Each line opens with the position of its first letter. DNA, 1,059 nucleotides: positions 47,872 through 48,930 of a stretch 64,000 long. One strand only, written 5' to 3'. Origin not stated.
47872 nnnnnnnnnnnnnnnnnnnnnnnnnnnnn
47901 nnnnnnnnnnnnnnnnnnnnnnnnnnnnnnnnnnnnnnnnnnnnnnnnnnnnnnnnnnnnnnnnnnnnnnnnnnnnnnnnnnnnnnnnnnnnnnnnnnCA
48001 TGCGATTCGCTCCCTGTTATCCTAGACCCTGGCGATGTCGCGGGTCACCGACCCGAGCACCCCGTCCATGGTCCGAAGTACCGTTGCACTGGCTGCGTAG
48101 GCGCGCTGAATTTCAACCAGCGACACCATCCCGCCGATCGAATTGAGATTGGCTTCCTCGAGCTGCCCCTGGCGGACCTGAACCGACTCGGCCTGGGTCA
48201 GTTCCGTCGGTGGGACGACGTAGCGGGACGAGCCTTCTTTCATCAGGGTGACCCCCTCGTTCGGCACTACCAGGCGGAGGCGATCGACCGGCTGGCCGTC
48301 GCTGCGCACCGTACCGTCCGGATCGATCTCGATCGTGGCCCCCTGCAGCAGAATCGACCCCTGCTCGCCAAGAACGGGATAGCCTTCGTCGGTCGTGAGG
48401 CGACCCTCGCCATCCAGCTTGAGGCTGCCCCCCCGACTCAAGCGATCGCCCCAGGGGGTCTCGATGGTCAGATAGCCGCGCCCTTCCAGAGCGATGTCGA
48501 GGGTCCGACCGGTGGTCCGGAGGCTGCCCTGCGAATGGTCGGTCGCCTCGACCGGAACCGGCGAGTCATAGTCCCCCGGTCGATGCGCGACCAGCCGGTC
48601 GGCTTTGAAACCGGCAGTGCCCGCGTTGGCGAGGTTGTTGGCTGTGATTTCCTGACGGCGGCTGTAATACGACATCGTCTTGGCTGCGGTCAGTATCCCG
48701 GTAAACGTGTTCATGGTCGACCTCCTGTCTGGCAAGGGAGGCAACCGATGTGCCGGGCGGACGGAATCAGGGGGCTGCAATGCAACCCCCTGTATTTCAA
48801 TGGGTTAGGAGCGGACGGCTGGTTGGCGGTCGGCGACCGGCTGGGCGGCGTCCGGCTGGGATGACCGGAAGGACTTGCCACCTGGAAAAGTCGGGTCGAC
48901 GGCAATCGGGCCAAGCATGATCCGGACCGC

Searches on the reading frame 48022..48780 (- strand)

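Call 76: search_protein_families(library=pfam, proteins=[window:48022-48780:-], max_evalue=0.001)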
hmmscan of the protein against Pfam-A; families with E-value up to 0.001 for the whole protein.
window:48022-48780:- (252 aa): 3 families
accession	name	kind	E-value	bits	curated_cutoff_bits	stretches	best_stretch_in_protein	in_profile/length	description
PF22692.1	LlgE_F_G_D1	-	5.6e-09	36.5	27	1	97-158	1-62/64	Flagellar hook protein FlgE/F/G D1 domain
PF06429.18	Flg_bbr_C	-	1.3e-08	34.6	23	1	203-246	1-44/46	Flagellar basal body rod FlgEFG protein C-terminal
PF00460.25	Flg_bb_rod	-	1.9e-07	31.3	20.7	1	29-59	1-31/31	Flagella basal body rod protein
